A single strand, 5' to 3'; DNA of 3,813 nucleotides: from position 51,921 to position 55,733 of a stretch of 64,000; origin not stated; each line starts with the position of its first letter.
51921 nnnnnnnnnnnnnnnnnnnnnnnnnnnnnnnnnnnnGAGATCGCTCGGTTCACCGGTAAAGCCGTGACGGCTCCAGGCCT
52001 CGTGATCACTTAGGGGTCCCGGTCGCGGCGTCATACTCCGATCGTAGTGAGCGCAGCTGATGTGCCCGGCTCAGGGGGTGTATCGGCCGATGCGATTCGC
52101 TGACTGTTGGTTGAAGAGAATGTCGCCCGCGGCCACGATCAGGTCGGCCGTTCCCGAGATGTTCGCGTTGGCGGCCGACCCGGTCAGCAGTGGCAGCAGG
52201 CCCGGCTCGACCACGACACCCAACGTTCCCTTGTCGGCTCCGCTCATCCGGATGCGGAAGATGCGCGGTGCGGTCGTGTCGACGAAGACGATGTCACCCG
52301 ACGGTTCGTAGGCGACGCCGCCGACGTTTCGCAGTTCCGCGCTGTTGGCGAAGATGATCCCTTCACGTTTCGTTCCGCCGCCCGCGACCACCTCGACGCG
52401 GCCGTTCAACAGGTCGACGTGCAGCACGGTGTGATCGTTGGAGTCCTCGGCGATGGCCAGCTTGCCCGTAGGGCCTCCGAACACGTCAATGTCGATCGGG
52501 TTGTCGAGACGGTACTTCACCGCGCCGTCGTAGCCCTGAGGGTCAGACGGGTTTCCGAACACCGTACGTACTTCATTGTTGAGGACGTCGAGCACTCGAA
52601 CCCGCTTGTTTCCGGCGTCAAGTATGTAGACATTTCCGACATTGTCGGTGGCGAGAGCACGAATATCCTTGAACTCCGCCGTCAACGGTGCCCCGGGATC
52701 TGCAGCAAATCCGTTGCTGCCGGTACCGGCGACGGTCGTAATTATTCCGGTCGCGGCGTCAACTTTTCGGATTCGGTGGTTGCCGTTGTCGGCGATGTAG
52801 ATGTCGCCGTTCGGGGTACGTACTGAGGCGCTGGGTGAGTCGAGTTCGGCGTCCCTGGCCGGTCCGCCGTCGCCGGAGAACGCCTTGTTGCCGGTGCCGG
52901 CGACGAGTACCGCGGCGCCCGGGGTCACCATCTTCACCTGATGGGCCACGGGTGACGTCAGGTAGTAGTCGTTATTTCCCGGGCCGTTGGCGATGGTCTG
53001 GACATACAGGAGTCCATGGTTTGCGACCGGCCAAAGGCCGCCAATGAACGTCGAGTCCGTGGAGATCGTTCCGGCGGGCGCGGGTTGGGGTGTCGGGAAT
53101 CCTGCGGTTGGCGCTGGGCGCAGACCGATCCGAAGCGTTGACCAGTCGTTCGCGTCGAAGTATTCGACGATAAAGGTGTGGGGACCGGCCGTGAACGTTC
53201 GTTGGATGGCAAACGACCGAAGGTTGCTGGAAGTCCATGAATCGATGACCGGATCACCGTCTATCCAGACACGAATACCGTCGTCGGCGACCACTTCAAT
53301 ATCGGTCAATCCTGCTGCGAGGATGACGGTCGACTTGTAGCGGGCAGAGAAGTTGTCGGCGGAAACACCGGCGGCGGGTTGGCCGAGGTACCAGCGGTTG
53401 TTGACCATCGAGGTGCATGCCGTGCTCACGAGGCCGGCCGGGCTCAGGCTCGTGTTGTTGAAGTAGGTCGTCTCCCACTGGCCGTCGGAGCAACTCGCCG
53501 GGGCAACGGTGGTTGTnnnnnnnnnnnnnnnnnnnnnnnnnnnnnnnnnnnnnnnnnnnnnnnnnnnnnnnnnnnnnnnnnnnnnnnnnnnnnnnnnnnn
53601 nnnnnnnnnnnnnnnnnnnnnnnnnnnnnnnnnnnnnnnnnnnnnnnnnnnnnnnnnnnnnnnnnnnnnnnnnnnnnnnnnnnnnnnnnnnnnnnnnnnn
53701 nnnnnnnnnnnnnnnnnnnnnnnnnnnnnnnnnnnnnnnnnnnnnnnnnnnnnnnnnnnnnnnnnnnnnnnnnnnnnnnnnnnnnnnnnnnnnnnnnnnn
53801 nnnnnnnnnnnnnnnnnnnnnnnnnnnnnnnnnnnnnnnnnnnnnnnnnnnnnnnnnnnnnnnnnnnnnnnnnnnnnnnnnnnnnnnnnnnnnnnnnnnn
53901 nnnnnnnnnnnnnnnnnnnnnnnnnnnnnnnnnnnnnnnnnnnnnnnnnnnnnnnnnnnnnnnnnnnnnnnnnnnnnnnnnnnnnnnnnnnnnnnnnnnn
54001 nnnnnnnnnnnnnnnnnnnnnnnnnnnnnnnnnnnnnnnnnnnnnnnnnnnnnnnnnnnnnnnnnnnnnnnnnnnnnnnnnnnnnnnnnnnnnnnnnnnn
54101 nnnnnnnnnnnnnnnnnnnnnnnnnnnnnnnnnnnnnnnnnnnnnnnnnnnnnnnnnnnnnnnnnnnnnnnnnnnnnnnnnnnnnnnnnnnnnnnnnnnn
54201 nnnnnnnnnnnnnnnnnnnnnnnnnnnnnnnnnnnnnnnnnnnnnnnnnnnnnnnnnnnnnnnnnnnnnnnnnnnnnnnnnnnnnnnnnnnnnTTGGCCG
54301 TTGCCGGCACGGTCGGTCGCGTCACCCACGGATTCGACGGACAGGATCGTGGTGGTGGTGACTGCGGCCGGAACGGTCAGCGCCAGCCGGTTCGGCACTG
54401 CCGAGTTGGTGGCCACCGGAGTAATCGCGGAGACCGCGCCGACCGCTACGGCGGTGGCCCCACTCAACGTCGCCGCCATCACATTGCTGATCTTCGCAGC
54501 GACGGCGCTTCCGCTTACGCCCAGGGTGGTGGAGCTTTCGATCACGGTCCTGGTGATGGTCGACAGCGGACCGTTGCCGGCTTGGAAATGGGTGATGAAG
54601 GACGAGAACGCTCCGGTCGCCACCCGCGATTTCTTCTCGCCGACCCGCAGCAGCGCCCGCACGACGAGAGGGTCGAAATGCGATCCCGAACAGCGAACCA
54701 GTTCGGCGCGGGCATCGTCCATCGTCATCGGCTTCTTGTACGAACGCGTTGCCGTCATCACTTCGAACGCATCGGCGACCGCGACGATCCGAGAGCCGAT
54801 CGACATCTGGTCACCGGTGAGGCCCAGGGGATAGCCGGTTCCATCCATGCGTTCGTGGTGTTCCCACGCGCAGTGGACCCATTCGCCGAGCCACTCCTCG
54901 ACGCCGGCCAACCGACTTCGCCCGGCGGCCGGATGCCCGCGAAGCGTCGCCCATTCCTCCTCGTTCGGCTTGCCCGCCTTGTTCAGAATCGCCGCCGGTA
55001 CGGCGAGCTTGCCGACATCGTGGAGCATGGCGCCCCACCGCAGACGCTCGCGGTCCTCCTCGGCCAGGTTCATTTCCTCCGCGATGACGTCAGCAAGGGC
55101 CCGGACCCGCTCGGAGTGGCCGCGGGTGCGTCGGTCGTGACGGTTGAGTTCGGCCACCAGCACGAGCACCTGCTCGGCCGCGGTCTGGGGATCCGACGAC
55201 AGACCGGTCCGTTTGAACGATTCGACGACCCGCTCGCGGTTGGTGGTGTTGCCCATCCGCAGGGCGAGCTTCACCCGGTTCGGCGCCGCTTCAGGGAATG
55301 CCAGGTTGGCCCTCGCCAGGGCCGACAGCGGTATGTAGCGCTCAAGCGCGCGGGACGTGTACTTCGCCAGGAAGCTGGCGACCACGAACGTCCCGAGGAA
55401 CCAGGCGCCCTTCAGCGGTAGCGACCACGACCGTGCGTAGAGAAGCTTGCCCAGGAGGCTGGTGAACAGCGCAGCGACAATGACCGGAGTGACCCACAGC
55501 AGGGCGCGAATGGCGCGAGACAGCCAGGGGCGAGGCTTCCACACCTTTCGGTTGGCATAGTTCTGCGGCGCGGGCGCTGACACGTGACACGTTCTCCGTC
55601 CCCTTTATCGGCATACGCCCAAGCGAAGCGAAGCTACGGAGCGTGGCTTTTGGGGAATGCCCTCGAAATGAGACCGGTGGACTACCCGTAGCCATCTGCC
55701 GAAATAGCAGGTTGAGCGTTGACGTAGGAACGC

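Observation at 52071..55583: HD-GYP phosphodiesterase with an apparently extracytoplasmic C-terminal PA14 plus NHL beta-propeller module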

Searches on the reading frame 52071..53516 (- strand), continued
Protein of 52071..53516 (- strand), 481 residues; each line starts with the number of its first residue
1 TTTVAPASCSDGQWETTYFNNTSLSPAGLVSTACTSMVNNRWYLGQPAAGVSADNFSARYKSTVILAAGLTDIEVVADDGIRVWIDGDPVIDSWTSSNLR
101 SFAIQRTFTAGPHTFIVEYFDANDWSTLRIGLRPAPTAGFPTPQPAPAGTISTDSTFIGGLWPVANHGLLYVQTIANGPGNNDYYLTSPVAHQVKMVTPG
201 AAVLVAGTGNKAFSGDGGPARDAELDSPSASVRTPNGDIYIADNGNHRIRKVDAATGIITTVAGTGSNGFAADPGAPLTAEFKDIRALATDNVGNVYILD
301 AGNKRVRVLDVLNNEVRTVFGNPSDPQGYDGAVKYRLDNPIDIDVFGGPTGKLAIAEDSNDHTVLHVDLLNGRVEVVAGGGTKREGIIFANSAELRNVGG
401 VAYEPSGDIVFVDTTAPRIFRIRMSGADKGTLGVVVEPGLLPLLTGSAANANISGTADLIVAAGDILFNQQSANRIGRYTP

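Call 30: fold_search(model_id=the predicted structure, library=pdb)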
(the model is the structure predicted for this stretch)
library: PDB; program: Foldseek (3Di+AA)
matches with E <= 10: 1773; with E <= 0.001: 295
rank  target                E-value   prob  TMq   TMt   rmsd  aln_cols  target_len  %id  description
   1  9ifo_A                4.8e-25  1.00  0.62  0.23  10.8       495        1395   23  Structure of Teneurin-Like Protein (TLP) (released 2026-03-11)
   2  9g2f_A                2.3e-19  1.00  0.53  0.16  17.4       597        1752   17  Mouse Teneurin2 dimer variant A1B1 (released 2026-01-21)
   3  9g42_A                1.4e-17  1.00  0.53  0.16  12.2       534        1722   17  Mouse Teneurin2 dimer variant A0B0 (released 2026-01-21)
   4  6ske_A                1.8e-17  1.00  0.52  0.16  12.4       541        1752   16  Teneurin 2 in complex with Latrophilin 2 Lec domain (released 2020-02-12)
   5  8fia_A                3.3e-17  1.00  0.52  0.16  12.0       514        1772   16  The structure of fly Teneurin self assembly (released 2023-05-03)
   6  7ban_A                3.8e-17  1.00  0.53  0.15  12.1       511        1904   15  human Teneurin4 Mut C2 (released 2022-01-12)
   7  7bam_A                7.0e-17  1.00  0.54  0.15  16.8       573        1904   16  human Teneurin4 WT C2 (released 2021-12-01)
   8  6fb3_A                1.9e-16  1.00  0.52  0.15  12.3       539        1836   16  Teneurin 2 Partial Extracellular Domain (released 2018-03-28)
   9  8r54_A                2.1e-16  1.00  0.52  0.14  13.1       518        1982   15  Mouse teneurin-3 non-compact subunit - A0B0 isoform (released 2024-05-08)
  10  7djk                  1.0e-15  1.00  0.48  0.45   3.7       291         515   22  Structure of four truncated and mutated forms of quenching protein (released 2022-06-08)
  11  8r51_A                1.6e-15  1.00  0.52  0.15  11.7       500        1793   15  Mouse teneurin-3 non-compact subunit - A1B1 isoform (released 2024-05-08)
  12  8r50_A                1.7e-15  1.00  0.51  0.14  11.6       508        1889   15  Mouse teneurin-3 compact dimer - A1B1 isoform (released 2024-05-08)
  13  7djj                  2.1e-15  1.00  0.54  0.73   3.9       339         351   19  Structure of four truncated and mutated forms of quenching protein lumenal domains (released 2022-06-08)
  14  7djl_C                2.7e-15  1.00  0.52  0.53   3.8       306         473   20  Structure of four truncated and mutated forms of quenching protein (released 2022-06-08)
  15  7djl_A                1.2e-14  1.00  0.55  0.56   4.0       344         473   18  Structure of four truncated and mutated forms of quenching protein (released 2022-06-08)
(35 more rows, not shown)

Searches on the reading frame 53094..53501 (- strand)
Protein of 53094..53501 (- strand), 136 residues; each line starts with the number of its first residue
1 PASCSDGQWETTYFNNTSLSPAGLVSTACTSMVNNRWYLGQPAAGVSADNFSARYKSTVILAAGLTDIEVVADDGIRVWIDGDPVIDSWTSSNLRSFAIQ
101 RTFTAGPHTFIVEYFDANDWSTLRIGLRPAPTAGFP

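Call 54: search_solved_structures(query=window:53094-53501:-, max_evalue=1, show_alignments=1)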
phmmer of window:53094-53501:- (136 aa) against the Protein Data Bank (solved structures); distinct sequences matched with E-value up to 1: 14.
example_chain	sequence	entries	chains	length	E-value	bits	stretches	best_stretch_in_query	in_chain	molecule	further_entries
6qe7_A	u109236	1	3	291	2.3e-11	47.4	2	13-115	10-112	Anti-sigma-I factor RsgI3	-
6qdi_A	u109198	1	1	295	1.7e-10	44.6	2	28-99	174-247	PA14 domain-containing protein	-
6m8m_A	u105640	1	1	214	0.0026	21.3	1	56-129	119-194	Putative large adhesion protein (Lap) involved in biofilm formation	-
6x7j_A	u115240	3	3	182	0.13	15.7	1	54-88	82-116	Antifreeze protein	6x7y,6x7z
6x8y_A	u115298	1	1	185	0.14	15.7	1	54-88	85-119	Antifreeze protein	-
6x9m_A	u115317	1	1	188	0.14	15.6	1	54-88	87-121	Antifreeze protein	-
5j6y_A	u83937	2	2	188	0.14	15.6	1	54-88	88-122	Antifreeze protein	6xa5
6xac_A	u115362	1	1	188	0.14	15.6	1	54-88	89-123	Antifreeze protein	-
6x8a_A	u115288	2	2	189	0.14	15.6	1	54-88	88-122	Antifreeze protein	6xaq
6x8d_A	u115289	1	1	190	0.14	15.6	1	54-88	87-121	Antifreeze protein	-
6x7x_A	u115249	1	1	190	0.15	15.6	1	54-88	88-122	Antifreeze protein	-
6x9p_A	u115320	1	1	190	0.15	15.6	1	54-88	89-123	Antifreeze protein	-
6x95_A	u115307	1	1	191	0.15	15.6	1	54-88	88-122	Antifreeze protein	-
6x7t_A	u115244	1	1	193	0.15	15.6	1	54-88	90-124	Antifreeze protein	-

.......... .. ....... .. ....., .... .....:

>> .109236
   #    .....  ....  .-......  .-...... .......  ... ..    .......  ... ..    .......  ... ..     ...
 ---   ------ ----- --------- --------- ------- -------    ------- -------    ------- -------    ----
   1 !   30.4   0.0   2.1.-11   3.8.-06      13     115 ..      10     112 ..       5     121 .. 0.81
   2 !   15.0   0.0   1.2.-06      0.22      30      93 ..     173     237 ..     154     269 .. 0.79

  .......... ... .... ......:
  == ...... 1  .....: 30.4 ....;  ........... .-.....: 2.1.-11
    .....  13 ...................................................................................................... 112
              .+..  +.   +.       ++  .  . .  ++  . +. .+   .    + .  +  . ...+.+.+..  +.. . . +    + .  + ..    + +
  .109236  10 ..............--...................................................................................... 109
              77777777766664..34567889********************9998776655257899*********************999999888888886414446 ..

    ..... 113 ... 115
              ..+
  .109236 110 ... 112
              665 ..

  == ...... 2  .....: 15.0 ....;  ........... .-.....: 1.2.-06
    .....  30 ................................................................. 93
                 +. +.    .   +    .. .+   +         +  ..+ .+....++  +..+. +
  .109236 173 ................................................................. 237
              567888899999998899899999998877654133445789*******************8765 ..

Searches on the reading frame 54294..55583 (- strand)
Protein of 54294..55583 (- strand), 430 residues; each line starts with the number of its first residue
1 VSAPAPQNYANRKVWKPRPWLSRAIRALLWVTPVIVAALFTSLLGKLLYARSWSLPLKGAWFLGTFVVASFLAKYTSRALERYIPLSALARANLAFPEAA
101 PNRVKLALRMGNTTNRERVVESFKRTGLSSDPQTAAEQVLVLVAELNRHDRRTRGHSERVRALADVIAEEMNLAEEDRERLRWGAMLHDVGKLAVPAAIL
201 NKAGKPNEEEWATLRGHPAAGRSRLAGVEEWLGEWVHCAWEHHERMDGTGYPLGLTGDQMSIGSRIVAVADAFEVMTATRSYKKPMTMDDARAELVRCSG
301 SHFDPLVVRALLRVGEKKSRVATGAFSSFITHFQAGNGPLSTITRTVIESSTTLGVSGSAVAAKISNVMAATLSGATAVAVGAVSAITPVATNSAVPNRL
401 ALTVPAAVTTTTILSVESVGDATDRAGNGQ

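Call 24: find_related_loci(query=window:54294-55583:-, collection=genome_contigs, flank=6000)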
Query window:54294-55583:- (430 aa) in genome_contigs; peptide patterns used: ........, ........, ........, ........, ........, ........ (x = any residue, [..] = any of these).
67 stretches matched a pattern; 7 encode a relative of the query (tblastn E <= 1e-3); 7 distinct loci.
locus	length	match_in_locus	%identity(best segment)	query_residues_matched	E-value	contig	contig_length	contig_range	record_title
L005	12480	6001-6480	47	153-313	1e-37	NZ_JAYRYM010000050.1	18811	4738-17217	MAG: Devosia sp. isolate EBPR_s431bin.24 NODE_962_length_18811_cov_3.306358, whole genome shotgun sequence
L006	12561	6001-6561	40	131-313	1e-35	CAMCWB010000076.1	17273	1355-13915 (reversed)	MAG: Bauldia litoralis isolate MH-09jul19-191 genome assembly, contig: MH-09jul19-C7346, whole genome shotgun sequence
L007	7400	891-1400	39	142-312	3e-32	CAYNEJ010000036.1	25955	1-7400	MAG TPA_asm: uncultured Syntrophaceae bacterium isolate SRP192927_co6_611 genome assembly, contig: NODE_3727_length_2595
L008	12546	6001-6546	35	139-323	2e-27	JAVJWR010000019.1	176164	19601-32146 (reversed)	MAG: Haliea sp. isolate F2-STO-06 k141_46886, whole genome shotgun sequence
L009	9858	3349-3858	39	142-312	1e-33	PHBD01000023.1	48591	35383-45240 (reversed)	MAG: Deltaproteobacteria bacterium HGW-Deltaproteobacteria-19 bjp_ig2102_scaffold_554, whole genome shotgun sequence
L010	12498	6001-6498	31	140-305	1e-20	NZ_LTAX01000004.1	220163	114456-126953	Marinomonas gallaica strain Cmf 17.2 NODE_4, whole genome shotgun sequence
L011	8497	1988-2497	40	142-312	4e-32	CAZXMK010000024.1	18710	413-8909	MAG TPA_asm: uncultured Syntrophaceae bacterium isolate SRP278314_co2_182 genome assembly, contig: NODE_3941_length_1871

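Call 25: predict_structure(alignment_id=A1)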
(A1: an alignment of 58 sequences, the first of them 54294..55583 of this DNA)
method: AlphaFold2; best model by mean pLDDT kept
length: 430 residues; sequences in the alignment: 58
mean_pLDDT: 78.5   pTM: 0.62
mean pLDDT of the five models: 78.5, 77.7, 76.1, 75.6, 73.9
residues with pLDDT >= 90: 216; 70-90: 72; 50-70: 75; < 50: 67
segments of 3 or more residues with pLDDT < 50: 356-358, 371-426, 428-430
pLDDT, mean of each block of 10 residues (from residue 1): 65 78 91 94 95 95 92 91 85 65 58 81 89 86 90 90 96 96 97 96 94 96 92 96 97 95 98 95 91 97 98 74 52 56 66 53 53 41 35 38 40 41 45
secondary structure, 60 per line:
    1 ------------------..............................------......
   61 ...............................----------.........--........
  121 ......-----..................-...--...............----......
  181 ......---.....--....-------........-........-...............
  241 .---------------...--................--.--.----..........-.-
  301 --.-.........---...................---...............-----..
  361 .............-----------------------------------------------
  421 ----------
elements in order: H19-48 H55-91 H102-110 H113-126 H132-149 H156-170 H175-186 H190-194 H197-200 H208-215 H217-224 H226-241 H262-277 H288-297 H305-313 H317-335 H339-353 H359-373

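Call 31: fold_search(model_id=the predicted structure, library=pdb)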
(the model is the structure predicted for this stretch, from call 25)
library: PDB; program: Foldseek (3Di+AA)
matches with E <= 10: 131; with E <= 0.001: 15
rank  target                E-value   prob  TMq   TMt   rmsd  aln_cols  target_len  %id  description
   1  4r8z_A                4.8e-10  1.00  0.39  0.73   4.7       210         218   32  Crystal Structure of PA4781 HD-GYP domain from Pseudomonas aeruginosa at 2.2A resolution showing a bi-metallic Ni ion  (released 2015-03-04)
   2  4r8z_B                6.3e-10  1.00  0.39  0.73   4.5       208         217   33  Crystal Structure of PA4781 HD-GYP domain from Pseudomonas aeruginosa at 2.2A resolution showing a bi-metallic Ni ion  (released 2015-03-04)
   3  4mcw_A                2.2e-09  1.00  0.39  0.45  12.8       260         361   27  Crystal structure of a HD-GYP domain (a cyclic-di-GMP phosphodiesterase) containing a tri-nuclear metal centre (released 2014-02-19)
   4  4mcw_B                3.5e-09  1.00  0.37  0.43  13.7       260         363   27  Crystal structure of a HD-GYP domain (a cyclic-di-GMP phosphodiesterase) containing a tri-nuclear metal centre (released 2014-02-19)
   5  9rbz_A                4.2e-09  1.00  0.36  0.72   3.5       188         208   31  DvhD, HD-GYP domain, c-di-GMP-bound (released 2026-03-04)
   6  9rbz_B                8.2e-09  1.00  0.36  0.72   6.0       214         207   28  DvhD, HD-GYP domain, c-di-GMP-bound (released 2026-03-04)
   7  9rbz_D                1.8e-08  1.00  0.37  0.73   3.8       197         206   31  DvhD, HD-GYP domain, c-di-GMP-bound (released 2026-03-04)
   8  9rbz_C                2.3e-08  1.00  0.36  0.74   3.4       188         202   31  DvhD, HD-GYP domain, c-di-GMP-bound (released 2026-03-04)
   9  3tmb_B                3.4e-05  1.00  0.36  0.47   7.0       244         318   16  Bd1817, a HDG"Y"P protein from Bdellovibrio bacteriovorus (released 2011-10-19)
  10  9rc0                  3.8e-05  1.00  0.34  0.49   3.5       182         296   30  DvhD, PAS/HD-GYP domains (released 2026-03-04)
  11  3tm8_B                4.8e-05  1.00  0.35  0.47  12.3       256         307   16  Bd1817, a HDG"Y"P protein from Bdellovibrio bacteriovorus (released 2011-10-19)
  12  3tmc_A                5.7e-05  1.00  0.34  0.47  12.3       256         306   16  Bd1817, a HDG"Y"P protein from Bdellovibrio bacteriovorus (released 2011-10-19)
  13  5z7c                  7.1e-05  1.00  0.29  0.30  20.0       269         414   26  crystal structure of cyclic GMP-AMP specifc phosphodiesterases in V.cholerae (V-cGAP3) (released 2019-01-02)
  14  3tm8_A                8.5e-05  1.00  0.32  0.43  12.7       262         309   16  Bd1817, a HDG"Y"P protein from Bdellovibrio bacteriovorus (released 2011-10-19)
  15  3tmd                  1.7e-04  1.00  0.33  0.45   8.0       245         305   17  Bd1817, a HDG"Y"P protein from Bdellovibrio bacteriovorus (released 2011-10-19)
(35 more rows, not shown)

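Call 43: search_protein_representatives(protein=window:54549-55583:-)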
Query: 345 residues. Proteins with E-value up to 0.001 (for the whole library): 114327; up to 1e-10: 84485; up to 1e-30: 6312. The best 150 are listed.
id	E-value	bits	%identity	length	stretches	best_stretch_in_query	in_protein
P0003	2.8e-176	602.0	76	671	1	3-345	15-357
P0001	6.1e-144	495.7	64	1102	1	3-345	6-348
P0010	5.2e-133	459.8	62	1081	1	3-331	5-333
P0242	8.2e-133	459.1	59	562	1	5-340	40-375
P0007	5.2e-132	456.5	59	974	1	1-344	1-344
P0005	1.3e-129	448.6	57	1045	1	3-345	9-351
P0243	2.5e-125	434.5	58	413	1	5-344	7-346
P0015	5.6e-125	433.3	57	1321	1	3-343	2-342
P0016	5.7e-122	423.5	59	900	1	5-337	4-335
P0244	1.1e-121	422.6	54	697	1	5-341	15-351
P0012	1.4e-121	422.1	59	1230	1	26-343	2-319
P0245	2.1e-120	418.3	61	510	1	32-335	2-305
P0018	4.2e-120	417.3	57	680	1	3-333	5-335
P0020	1.7e-119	415.3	58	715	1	3-331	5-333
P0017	3.1e-116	404.6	59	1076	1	29-341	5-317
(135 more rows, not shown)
